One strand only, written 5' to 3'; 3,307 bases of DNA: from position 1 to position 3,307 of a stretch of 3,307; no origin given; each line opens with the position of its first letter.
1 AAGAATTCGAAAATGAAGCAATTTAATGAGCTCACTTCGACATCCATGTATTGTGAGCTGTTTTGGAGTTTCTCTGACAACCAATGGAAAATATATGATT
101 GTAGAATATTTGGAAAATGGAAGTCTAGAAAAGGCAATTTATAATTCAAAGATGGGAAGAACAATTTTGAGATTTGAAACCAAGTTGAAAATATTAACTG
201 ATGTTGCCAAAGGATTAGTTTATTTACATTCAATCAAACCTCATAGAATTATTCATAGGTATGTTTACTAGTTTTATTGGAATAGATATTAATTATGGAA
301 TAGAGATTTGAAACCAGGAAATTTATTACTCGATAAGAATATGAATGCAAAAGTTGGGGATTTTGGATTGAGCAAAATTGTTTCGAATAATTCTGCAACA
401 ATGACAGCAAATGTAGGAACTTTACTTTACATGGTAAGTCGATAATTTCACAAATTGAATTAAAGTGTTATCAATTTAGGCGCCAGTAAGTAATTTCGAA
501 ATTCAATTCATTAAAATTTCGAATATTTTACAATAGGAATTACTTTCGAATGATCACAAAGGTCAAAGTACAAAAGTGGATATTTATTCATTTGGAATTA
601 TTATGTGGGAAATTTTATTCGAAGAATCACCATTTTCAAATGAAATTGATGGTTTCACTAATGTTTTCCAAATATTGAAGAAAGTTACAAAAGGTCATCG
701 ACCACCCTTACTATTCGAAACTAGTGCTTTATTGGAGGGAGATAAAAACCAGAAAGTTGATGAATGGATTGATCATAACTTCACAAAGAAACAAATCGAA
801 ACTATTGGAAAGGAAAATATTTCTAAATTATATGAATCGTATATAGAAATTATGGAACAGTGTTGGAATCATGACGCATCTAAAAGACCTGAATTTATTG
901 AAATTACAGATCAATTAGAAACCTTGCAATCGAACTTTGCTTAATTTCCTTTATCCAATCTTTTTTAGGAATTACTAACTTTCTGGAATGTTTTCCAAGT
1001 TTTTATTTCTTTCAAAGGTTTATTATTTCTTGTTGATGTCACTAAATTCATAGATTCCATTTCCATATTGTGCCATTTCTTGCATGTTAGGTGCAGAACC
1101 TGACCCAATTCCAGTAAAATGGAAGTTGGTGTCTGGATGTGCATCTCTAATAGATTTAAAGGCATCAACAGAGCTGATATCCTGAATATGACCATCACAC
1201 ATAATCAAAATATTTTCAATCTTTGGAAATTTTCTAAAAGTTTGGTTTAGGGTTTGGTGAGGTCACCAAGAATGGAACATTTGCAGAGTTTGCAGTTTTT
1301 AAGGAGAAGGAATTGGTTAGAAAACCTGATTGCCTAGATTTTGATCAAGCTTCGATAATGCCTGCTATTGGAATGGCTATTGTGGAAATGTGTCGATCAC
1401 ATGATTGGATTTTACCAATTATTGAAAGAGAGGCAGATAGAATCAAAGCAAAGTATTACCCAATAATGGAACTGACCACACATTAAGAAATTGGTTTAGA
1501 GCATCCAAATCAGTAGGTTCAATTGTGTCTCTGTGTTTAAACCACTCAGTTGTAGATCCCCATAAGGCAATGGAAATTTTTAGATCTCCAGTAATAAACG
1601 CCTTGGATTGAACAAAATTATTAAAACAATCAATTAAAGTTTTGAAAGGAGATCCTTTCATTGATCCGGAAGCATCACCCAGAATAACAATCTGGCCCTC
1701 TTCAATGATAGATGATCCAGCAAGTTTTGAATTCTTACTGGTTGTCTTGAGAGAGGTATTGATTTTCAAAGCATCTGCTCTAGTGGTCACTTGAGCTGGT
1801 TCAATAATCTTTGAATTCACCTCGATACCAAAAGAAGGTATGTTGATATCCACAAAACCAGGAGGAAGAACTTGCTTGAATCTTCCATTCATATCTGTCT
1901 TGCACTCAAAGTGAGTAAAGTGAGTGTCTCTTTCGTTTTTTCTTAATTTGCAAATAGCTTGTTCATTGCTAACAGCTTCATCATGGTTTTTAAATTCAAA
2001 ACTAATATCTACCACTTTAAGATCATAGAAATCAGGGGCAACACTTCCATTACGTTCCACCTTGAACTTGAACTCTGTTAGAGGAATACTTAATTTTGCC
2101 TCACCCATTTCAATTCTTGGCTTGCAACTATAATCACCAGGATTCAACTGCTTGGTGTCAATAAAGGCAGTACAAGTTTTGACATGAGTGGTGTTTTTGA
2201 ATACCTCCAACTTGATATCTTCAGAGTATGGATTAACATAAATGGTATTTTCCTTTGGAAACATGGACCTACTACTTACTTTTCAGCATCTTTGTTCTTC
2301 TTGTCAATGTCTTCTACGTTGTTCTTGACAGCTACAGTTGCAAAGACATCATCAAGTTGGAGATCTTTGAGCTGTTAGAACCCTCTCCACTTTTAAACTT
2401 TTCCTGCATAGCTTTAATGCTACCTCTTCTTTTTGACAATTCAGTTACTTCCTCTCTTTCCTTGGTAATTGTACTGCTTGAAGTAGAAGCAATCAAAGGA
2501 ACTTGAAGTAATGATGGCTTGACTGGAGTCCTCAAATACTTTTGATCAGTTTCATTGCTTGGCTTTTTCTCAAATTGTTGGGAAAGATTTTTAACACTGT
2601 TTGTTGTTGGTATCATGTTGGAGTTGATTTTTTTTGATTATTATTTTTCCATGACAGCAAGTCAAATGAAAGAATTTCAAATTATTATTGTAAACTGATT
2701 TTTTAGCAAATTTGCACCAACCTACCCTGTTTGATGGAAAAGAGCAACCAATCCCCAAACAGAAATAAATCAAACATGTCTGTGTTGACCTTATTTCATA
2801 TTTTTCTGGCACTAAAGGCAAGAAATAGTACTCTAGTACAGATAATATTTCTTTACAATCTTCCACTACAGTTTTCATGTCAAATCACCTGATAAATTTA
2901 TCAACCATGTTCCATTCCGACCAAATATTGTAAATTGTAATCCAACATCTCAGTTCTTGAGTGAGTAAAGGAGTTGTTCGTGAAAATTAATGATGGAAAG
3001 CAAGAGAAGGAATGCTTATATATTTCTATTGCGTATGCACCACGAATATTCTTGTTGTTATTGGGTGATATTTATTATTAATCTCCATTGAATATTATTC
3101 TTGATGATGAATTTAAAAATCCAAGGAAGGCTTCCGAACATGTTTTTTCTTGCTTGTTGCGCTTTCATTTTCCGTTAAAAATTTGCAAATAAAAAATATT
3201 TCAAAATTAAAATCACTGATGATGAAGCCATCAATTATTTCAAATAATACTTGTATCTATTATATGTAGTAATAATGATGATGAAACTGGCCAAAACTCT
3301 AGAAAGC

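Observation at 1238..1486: vWA domain bisected in frame by a 183-nt stop-laden segment carrying an antisense quinone-oxidoreductase (MDR) gene fragment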

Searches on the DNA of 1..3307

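Call 49: search_rna_families(source=window, threshold=gathering)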
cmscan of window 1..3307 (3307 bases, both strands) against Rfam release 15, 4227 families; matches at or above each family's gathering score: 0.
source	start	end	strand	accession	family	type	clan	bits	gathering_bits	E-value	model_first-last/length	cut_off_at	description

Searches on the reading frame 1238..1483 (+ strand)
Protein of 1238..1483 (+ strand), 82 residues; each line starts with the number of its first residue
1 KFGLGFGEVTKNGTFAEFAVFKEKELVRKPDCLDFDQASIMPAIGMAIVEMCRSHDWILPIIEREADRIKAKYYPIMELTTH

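Call 4: search_protein_families(library=pfam, proteins=[window:1238-1483:+], max_evalue=1)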
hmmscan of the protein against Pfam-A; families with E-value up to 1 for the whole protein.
seq(82 aa): 0 families

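Call 6: search_solved_structures(query=window:1238-1483:+, max_evalue=10, show_alignments=3)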
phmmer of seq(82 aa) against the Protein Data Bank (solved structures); distinct sequences matched with E-value up to 10: 7.
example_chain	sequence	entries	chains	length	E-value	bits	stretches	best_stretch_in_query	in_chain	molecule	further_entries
2eih_A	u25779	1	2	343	0.04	17.6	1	11-47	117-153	Alcohol dehydrogenase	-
4w8o_A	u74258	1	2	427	0.059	17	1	5-64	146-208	luciferase-like enzymeAMP-CoA-ligase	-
3goh_A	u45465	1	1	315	0.13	16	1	10-43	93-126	Alcohol dehydrogenase, zinc-containing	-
3gaz_A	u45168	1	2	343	0.16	15.7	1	2-46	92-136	Alcohol dehydrogenase superfamily protein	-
4dvj_A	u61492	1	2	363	0.19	15.4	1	7-46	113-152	Putative zinc-dependent alcohol dehydrogenase protein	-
9y6s_7K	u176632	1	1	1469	0.91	13.2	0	45-80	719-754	Cilia- and flagella-associated protein 43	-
2vn8_A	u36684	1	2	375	1.1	13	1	11-46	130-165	RETICULON-4-INTERACTING PROTEIN 1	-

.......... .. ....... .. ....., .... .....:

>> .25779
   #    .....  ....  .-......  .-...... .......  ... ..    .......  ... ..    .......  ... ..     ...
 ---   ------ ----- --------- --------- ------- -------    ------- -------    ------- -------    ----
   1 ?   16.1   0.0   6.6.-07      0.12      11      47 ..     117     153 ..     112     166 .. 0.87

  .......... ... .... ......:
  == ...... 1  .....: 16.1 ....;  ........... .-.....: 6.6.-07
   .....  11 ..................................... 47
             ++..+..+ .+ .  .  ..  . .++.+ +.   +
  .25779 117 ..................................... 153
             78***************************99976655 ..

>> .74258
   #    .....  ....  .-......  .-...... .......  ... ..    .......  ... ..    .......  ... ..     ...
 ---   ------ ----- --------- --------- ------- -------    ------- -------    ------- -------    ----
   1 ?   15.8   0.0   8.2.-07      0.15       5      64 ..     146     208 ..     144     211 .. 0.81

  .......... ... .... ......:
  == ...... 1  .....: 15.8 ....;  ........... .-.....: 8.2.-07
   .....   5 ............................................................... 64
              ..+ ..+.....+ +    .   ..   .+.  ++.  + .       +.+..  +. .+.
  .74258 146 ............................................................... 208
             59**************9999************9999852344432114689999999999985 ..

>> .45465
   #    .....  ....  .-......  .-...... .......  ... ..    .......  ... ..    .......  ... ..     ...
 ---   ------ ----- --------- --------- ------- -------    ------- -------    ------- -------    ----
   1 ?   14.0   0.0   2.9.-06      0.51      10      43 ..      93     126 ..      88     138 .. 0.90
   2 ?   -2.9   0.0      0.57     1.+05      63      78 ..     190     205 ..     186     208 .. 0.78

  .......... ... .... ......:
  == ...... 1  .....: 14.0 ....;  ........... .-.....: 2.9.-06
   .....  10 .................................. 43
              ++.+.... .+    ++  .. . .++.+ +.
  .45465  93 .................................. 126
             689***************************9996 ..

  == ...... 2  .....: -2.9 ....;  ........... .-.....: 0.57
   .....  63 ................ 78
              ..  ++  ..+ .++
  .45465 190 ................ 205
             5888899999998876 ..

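Call 14: find_homologous_proteins(query=window:1238-1483:+, max_evalue=10)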
Query seq(82 aa): no candidate shares three 5-residue words with the query. No homologue found.

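Call 22: search_protein_representatives(protein=window:1241-1483:+)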
Query: 81 residues. Proteins with E-value up to 0.001 (for the whole library): 9; up to 1e-10: 1; up to 1e-30: 1. The best 9 are listed.
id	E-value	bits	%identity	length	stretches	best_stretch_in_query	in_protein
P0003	1.8e-33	130.1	95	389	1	5-69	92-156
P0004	3.0e-09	53.0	48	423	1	7-69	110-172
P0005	1.0e-04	38.6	37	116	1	10-66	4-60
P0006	1.7e-04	37.9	37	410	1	7-69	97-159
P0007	2.7e-04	37.2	54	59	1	11-49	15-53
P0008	4.1e-04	36.7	37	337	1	5-63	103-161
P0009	4.2e-04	36.6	24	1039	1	17-53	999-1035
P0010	4.6e-04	36.5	39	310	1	10-65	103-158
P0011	7.0e-04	35.9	39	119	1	6-54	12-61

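Call 24: find_encoding_contigs(protein=P0003, flank=5000)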
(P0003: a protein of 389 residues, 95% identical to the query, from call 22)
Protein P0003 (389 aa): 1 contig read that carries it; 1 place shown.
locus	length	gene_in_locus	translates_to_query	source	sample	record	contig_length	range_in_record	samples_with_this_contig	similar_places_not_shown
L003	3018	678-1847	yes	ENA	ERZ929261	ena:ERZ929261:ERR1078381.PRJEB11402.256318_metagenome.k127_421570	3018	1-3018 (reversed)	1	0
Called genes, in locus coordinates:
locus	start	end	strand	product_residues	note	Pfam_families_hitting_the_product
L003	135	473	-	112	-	-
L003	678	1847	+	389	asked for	PF08240:ADH_N, PF00107:ADH_zinc_N (faint)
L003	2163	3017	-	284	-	?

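Call 25: list_cluster_members(proteins=[P0003, P0004, P0001])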
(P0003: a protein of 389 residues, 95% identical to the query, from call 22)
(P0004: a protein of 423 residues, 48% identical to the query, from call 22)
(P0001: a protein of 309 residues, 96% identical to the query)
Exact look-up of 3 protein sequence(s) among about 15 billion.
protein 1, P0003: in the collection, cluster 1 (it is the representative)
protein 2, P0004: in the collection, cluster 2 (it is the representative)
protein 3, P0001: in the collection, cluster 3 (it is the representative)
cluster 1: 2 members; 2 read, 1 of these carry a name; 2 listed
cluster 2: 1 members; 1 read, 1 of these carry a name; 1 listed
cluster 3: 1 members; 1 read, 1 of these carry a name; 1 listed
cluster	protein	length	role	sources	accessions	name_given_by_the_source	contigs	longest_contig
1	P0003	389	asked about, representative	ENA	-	-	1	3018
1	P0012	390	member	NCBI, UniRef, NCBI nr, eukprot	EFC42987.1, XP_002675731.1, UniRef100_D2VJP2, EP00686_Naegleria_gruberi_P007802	predicted protein [Naegleria gruberi] | Predicted protein n=1 Tax=Naegleria gruberi TaxID=5762 RepID=D2VJP2_NAEGR | uncharacterized protein NAEGRDRAFT_69111 [Naegleria gruberi]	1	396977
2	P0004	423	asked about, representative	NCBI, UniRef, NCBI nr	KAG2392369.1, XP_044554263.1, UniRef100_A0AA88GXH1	hypothetical protein C9374_012621 [Naegleria lovaniensis] | Enoyl reductase (ER) domain-containing protein n=1 Tax=Naegleria lovaniensis TaxID=51637 ... | uncharacterized protein C9374_012621 [Naegleria lovaniensis]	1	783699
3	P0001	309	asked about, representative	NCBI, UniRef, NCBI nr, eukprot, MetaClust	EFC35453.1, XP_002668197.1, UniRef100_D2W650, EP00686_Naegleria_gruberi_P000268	predicted protein [Naegleria gruberi] | Predicted protein n=1 Tax=Naegleria gruberi TaxID=5762 RepID=D2W650_NAEGR | uncharacterized protein NAEGRDRAFT_54905 [Naegleria gruberi]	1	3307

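Call 27: find_encoding_contigs(protein=P0012, flank=5000)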
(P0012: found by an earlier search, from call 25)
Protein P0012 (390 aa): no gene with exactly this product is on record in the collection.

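Call 30: search_protein_families(library=pfam, proteins=[P0012], max_evalue=0.01)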
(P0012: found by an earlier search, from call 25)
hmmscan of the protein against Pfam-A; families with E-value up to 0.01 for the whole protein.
P0012 (390 aa): 4 families
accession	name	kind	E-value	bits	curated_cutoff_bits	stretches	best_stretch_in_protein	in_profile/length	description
PF08240.17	ADH_N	-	1.2e-14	54.9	23.5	1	28-117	2-104/104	Alcohol dehydrogenase GroES-like domain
PF13602.12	ADH_zinc_N_2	-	5.2e-11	44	27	1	219-388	1-134/134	Zinc-binding dehydrogenase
PF00107.32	ADH_zinc_N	-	8.7e-06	26.2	31.8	1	183-291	1-86/129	Zinc-binding dehydrogenase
PF11017.14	DUF2855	-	0.0064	16.8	30.9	1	170-232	142-204/335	Protein of unknown function (DUF2855)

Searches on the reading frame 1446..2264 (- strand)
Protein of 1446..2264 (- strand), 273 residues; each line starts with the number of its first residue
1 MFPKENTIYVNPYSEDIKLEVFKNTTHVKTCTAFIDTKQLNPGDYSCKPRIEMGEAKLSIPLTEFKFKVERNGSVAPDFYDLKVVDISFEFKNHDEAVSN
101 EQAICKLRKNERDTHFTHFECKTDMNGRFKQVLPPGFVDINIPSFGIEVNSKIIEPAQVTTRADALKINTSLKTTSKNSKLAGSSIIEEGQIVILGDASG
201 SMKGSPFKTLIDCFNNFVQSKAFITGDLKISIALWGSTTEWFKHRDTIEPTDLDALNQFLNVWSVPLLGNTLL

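Call 30: search_protein_families(library=pfam, proteins=[window:1446-2264:-], max_evalue=0.01)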
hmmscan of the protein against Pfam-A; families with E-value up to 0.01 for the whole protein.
window:1446-2264:- (273 aa): 1 family
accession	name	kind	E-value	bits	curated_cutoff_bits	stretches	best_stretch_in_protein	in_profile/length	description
PF13768.12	VWA_3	-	3.5e-16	60.1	27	1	191-272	2-79/155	von Willebrand factor type A domain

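Call 41: find_encoding_contigs(protein=window:1446-2264:-, flank=10000, max_places=10)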
Protein window:1446-2264:- (273 aa): no gene with exactly this product is on record in the collection.

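Call 56: list_cluster_members(proteins=[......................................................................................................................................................, window:1446-2264:-, window:2335-2616:-, P0002, window:576-941:+, window:1313-1483:+])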
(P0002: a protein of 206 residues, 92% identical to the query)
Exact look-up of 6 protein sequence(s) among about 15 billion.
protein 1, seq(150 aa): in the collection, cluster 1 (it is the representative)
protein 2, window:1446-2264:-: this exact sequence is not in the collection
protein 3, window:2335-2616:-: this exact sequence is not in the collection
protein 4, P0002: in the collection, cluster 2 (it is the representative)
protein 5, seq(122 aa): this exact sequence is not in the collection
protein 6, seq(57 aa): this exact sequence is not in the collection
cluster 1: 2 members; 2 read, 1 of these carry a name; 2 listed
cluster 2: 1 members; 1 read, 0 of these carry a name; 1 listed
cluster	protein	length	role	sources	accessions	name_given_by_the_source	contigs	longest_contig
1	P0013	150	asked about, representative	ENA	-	-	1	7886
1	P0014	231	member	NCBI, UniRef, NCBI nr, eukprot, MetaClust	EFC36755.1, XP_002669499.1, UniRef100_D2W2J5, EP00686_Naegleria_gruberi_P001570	predicted protein [Naegleria gruberi] | Predicted protein n=1 Tax=Naegleria gruberi TaxID=5762 RepID=D2W2J5_NAEGR | uncharacterized protein NAEGRDRAFT_54202 [Naegleria gruberi]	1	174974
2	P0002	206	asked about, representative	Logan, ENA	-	-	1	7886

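Call 58: find_encoding_contigs(protein=P0014, flank=10000)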
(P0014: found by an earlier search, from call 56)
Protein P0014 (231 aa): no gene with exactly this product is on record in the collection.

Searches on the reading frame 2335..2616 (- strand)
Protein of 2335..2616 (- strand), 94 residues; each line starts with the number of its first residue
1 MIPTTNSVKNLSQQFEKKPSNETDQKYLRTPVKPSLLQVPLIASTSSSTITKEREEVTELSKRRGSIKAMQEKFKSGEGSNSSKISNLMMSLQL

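Call 4: search_protein_families(library=pfam, proteins=[window:2335-2616:-], max_evalue=1)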
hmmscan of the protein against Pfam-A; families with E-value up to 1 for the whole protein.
seq(94 aa): 0 families

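Call 40: find_homologous_proteins(query=window:2335-2616:-, max_evalue=10)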
Query seq(94 aa): no candidate shares three 5-residue words with the query. No homologue found.

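Call 42: find_encoding_contigs(protein=window:2335-2616:-, flank=10000, max_places=10)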
Protein window:2335-2616:- (94 aa): no gene with exactly this product is on record in the collection.
